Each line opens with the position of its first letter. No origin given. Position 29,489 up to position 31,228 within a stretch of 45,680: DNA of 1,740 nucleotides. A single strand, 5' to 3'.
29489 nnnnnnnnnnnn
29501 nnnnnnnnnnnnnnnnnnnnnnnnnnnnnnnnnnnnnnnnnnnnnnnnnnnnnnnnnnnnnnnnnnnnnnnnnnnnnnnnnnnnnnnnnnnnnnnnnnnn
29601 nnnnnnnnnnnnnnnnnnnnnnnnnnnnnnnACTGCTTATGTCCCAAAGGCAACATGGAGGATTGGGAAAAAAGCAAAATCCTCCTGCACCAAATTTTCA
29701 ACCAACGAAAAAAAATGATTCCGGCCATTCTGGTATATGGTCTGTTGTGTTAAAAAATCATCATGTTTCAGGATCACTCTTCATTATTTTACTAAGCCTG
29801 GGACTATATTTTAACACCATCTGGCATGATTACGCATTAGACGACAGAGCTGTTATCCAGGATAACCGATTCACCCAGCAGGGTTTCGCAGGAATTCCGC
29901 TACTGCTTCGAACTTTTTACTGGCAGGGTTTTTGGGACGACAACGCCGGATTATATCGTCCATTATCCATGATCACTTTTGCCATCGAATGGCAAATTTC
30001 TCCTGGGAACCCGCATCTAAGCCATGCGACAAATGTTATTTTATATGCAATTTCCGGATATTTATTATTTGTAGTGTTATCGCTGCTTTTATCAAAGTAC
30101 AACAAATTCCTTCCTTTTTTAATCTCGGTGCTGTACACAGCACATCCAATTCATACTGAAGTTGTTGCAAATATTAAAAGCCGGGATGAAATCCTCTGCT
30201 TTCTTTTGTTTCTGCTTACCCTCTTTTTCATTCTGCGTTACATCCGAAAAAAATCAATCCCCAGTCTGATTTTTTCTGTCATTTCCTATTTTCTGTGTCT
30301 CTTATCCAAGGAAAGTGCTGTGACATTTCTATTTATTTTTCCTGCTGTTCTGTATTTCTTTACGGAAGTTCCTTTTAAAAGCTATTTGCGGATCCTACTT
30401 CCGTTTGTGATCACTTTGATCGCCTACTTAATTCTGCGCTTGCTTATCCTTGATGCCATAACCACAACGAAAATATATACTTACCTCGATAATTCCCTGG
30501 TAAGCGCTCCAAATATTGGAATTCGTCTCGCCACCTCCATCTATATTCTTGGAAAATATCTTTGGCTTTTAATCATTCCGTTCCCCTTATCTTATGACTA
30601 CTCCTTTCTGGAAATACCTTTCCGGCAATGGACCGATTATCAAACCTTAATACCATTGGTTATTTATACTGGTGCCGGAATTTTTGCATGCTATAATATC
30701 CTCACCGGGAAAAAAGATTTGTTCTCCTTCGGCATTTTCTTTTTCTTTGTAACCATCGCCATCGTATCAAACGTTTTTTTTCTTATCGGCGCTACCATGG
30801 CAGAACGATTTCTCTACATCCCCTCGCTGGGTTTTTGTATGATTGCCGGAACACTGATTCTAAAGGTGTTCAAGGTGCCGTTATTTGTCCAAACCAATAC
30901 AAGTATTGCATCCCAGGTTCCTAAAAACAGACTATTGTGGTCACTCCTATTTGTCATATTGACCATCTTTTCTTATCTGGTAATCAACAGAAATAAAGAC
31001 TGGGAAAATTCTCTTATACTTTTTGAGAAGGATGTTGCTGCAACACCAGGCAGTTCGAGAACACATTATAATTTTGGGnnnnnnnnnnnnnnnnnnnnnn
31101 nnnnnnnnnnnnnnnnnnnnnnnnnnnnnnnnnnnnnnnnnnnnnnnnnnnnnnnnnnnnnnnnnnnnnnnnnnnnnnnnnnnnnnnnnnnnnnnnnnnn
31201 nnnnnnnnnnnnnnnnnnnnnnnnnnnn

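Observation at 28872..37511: A Dpm1/ArnC-like GT2 followed by four paralogous TMTC-like TPR GT-C proteins: a candidate undescribed periplasmic glycosylation system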

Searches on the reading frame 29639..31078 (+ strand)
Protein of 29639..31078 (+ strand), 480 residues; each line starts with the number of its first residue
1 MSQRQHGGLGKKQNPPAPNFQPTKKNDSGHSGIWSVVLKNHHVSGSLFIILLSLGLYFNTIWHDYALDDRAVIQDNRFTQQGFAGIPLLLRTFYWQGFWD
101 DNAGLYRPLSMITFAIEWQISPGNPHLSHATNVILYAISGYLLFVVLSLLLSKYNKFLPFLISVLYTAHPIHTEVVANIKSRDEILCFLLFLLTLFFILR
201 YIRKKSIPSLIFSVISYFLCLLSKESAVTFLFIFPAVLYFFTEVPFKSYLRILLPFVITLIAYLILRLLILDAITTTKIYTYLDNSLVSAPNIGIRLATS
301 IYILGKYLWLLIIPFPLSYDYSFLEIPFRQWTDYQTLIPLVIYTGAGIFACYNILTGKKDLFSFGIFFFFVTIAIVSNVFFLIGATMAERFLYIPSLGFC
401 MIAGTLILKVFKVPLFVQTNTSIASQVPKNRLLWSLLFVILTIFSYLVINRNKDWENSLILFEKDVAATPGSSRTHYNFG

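Call 8: search_solved_structures(query=window:29639-31078:+, max_evalue=10, show_alignments=3)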
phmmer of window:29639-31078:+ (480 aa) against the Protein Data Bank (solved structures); distinct sequences matched with E-value up to 10: 0.
